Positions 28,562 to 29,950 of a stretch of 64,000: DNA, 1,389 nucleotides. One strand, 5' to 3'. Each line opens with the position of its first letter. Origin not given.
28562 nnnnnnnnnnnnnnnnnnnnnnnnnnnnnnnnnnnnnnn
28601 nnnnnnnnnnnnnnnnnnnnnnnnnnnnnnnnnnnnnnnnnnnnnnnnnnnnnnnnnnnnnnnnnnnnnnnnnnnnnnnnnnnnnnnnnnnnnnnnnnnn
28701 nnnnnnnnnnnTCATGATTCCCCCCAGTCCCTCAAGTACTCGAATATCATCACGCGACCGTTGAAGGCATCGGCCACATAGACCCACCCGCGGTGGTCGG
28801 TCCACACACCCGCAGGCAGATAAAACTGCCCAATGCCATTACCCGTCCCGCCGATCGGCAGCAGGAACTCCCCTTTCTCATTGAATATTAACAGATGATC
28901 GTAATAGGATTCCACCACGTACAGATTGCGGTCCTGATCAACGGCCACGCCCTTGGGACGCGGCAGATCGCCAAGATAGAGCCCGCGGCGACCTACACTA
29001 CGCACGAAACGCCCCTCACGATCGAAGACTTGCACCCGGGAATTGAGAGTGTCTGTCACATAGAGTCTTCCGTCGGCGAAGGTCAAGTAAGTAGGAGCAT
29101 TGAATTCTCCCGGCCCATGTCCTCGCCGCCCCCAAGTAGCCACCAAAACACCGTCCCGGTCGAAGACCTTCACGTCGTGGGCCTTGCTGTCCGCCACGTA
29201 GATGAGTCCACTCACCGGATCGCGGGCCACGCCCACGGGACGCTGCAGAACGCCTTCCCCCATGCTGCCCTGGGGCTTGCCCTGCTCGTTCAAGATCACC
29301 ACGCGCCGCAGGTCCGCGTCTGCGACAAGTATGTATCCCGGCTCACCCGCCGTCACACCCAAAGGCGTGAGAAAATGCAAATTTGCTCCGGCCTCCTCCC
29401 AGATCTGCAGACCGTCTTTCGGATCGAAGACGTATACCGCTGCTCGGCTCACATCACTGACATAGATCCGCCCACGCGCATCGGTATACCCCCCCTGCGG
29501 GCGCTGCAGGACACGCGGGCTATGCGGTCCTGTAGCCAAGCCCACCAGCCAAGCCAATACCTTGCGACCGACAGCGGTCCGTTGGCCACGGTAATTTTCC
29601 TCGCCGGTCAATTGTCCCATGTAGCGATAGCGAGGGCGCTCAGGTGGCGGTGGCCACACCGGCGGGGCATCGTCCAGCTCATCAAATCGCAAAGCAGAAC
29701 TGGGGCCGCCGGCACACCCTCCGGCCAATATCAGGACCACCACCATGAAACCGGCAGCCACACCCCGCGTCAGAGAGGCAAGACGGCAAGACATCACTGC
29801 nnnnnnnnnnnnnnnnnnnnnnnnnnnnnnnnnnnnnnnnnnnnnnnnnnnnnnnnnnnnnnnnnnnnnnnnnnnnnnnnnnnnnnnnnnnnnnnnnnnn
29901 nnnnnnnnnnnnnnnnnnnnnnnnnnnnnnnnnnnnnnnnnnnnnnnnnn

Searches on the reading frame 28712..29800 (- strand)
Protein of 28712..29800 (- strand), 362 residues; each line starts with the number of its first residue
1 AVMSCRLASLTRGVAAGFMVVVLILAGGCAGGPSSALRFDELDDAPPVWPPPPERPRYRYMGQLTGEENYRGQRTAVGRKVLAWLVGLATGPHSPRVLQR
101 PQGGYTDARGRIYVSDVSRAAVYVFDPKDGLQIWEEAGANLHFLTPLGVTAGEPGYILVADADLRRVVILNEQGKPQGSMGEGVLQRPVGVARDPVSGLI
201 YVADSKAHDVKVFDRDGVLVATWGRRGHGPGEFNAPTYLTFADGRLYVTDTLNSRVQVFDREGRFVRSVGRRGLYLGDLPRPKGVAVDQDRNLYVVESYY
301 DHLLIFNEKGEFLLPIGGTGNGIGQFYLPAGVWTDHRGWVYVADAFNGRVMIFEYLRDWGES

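Call 4: search_protein_families(library=pfam, proteins=[window:28712-29800:-], max_evalue=0.01)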
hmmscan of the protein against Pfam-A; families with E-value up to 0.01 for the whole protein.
window:28712-29800:- (362 aa): 6 families
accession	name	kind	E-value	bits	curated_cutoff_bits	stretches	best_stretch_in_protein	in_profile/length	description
PF17170.10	DUF5128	-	5.5e-25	88.6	22.9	3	290-354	53-118/321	6-bladed beta-propeller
PF01436.27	NHL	-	2.4e-21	75.1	20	2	185-213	1-28/28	NHL repeat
PF08450.18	SGL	-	2e-06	28.1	26.3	0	245-311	147-215/246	SMP-30/Gluconolactonase/LRE-like region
PF25021.1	TEN_NHL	-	0.00062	19.3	27.1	0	182-227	138-180/357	Teneurin NHL domain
PF06739.17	SBBP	-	0.0049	17.2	20.5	0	282-296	15-29/38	Beta-propeller repeat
PF01731.26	Arylesterase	-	0.0062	17.1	21.3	0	185-213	53-81/86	Arylesterase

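Call 8: search_protein_families(library=ncbifam, proteins=[window:28712-29800:-], max_evalue=0.01)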
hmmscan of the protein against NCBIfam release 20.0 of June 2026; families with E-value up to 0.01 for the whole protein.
window:28712-29800:- (362 aa): 5 families
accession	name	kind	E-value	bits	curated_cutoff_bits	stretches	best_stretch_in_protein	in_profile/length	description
NF035926.1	scyF_NHL_VPEP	equivalog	1.4e-61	208.7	350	3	190-314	156-281/376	scytonemin biosynthesis PEP-CTERM protein ScyF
NF047780.1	LIC12708_fam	subfamily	4.1e-07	29.2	150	1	197-355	66-210/391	LIC_12708 family protein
NF033206.1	ScyE_fam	subfamily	2.6e-06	27.2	80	1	232-297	251-319/333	ScyD/ScyE family protein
TIGR03866.1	PQQ_ABC_repeats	subfamily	0.006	15.7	287.3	0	184-295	39-140/310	PQQ-dependent catabolism-associated beta-propeller protein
TIGR02276.1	beta_rpt_yvtn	repeat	0.0093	15.9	27.85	0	243-261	3-21/42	beta-propeller repeat protein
